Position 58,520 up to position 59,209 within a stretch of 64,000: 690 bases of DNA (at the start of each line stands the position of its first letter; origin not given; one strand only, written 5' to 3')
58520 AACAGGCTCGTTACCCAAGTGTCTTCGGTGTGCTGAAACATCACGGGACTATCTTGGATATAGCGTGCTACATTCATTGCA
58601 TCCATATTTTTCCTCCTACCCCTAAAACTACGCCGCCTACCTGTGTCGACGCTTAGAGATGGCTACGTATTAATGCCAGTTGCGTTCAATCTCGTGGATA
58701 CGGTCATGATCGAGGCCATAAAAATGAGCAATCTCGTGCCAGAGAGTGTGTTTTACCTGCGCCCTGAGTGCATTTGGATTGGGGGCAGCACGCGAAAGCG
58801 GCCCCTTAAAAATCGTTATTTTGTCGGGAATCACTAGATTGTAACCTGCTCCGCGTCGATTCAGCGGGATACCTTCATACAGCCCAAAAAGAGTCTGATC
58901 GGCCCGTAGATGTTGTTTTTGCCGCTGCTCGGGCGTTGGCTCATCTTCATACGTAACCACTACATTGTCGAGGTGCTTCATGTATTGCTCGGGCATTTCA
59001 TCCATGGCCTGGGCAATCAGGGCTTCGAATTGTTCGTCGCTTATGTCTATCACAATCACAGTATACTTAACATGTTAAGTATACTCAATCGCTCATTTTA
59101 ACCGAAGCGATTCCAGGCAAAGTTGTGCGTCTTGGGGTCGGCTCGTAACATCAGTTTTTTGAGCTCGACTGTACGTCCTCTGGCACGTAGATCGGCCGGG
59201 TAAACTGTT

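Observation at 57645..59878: Delimited four-gene unit: Cys-cluster GGDEF(GGDEM) cyclase, mini-zincin protease, SHOCT membrane protein and a secreted Met/His-tailed protein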

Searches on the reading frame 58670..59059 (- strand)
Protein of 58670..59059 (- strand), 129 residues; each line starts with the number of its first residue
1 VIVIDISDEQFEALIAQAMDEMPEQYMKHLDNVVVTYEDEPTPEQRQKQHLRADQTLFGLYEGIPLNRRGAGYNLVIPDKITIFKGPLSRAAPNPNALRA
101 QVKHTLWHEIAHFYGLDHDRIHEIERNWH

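Call 3: search_protein_families(library=pfam, proteins=[window:58670-59059:-], max_evalue=0.1)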
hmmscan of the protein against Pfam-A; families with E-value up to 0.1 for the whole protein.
window:58670-59059:- (129 aa): 4 families
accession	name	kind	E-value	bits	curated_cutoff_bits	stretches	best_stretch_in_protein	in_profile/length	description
PF06262.17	Zincin_1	-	4.5e-27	94.3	22.4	1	30-124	1-95/97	Zincin-like metallopeptidase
PF25226.1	DUF7844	-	0.011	15.7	27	0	12-40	18-47/230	Domain of unknown function (DUF7844)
PF12185.13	IR1-M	-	0.048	14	25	1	33-48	2-17/61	Nup358/RanBP2 E3 ligase domain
PF25684.1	Mycobacteriophage_Gp53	-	0.053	13.5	27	1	14-103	101-185/200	Mycobacteriophage Gene 53 protein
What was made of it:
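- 58670..59059 (-): Zincin_1 (provisional MEROPS M94) mini-zincin. The homologous start is GTG 59053 (127 aa), 6 nt after the -10, so this gene is also leaderless. The motif is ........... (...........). Pfam E = 4.5e-27 (call 3).
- Checked: Zincin_1 gene, 58670-59059: PF06262, E = 4.5e-27 (call 3).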

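Call 50: find_related_loci(query=A6, collection=metagenome_contigs, flank=6000)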
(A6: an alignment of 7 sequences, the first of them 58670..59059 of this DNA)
Query A6 (129 aa) in metagenome_contigs; peptide patterns used: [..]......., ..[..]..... (x = any residue, [..] = any of these).
600 stretches matched a pattern (row limit reached: there are more); 540 encode a relative of the query (tblastn E <= 1e-3); the best 80 are kept; 80 distinct loci.
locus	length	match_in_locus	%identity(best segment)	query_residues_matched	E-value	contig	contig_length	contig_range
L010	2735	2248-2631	71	1-128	1e-63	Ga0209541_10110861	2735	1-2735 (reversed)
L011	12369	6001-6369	71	6-128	8e-59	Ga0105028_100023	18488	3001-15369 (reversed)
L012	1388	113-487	65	3-127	5e-59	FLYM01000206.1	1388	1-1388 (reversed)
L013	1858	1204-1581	64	3-128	1e-57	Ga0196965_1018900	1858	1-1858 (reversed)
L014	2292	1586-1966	63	2-128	1e-56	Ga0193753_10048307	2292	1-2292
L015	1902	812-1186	62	1-125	8e-57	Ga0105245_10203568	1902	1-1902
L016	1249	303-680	60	3-128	1e-57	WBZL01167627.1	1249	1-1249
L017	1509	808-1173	67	6-127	1e-56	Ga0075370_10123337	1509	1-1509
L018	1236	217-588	68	4-127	2e-57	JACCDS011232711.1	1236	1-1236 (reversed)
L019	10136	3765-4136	67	4-127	2e-54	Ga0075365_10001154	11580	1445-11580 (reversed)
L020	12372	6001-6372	65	4-127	2e-53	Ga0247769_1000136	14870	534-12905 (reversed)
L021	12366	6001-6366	66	4-125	1e-52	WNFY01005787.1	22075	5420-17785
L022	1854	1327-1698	65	4-127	8e-54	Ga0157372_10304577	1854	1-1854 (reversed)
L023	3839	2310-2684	61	1-125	3e-52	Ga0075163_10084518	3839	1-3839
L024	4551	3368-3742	60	1-125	4e-52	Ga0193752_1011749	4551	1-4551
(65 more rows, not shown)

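Call 87: search_protein_families(library=padloc, proteins=[window:58670-59059:-], max_evalue=0.01)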
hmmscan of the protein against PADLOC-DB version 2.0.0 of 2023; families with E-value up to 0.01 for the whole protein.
window:58670-59059:- (129 aa): 0 families

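Call 88: search_protein_families(library=ncbifam, proteins=[window:58670-59059:-], max_evalue=0.001)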
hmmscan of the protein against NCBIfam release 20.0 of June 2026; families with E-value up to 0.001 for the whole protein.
window:58670-59059:- (129 aa): 0 families

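Call 96: search_solved_structures(query=A6, max_evalue=0.001, show_alignments=2)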
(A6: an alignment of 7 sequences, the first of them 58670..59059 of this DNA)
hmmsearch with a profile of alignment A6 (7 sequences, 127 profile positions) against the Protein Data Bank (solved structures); distinct sequences matched with E-value up to 0.001: 1.
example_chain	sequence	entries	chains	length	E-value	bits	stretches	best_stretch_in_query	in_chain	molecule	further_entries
3e11_A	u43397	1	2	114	4.7e-23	85.1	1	1-122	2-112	predicted zincin-like metalloprotease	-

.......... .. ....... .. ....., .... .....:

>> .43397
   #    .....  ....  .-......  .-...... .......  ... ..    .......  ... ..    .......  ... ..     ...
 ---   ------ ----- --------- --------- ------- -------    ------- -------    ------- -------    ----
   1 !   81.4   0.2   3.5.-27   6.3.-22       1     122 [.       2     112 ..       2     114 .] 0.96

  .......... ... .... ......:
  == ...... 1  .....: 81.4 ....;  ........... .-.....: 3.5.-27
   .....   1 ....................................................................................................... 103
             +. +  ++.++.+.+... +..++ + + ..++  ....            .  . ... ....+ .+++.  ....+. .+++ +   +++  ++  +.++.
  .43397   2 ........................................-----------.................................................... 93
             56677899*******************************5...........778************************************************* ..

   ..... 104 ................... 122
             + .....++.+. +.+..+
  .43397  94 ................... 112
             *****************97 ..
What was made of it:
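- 58670..59059 (-): PDB 3E11, E = 4.7e-23, with Asp105 aligned to His118 (call 96).
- On Zincin_1 / M94 mini-zincin: 3E11, E = 4.7e-23 (call 96). HEXXH is present, but the third ligand position holds His, not Asp (call 96).
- Closest known: Acel_2062 mini-zincin. Same: Gene 2 is a clear member by sequence: 94 bits (call 3), E = 4.7e-23 to 3E11 (call 96).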

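Call 102: list_cluster_members(proteins=[P0001, window:58670-59059:-, window:58333-58605:-, P0002])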
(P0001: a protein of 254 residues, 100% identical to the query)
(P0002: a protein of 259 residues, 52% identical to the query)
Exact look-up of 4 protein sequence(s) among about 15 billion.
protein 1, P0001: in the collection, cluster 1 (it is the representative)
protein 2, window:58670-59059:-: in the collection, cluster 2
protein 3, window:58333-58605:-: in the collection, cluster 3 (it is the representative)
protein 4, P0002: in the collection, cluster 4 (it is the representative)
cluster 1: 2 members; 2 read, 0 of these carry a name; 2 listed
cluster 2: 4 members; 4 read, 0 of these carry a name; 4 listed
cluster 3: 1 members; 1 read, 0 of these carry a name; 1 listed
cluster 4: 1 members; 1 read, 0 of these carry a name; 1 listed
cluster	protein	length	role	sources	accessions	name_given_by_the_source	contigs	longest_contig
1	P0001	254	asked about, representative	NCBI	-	-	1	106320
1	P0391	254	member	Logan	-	-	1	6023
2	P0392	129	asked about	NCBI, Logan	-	-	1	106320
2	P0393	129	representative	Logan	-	-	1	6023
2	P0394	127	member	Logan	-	-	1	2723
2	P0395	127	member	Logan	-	-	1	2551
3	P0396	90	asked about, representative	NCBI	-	-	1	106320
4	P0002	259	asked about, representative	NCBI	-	-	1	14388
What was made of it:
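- Tried and rejected: Cluster look-up gave no source names (call 102).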
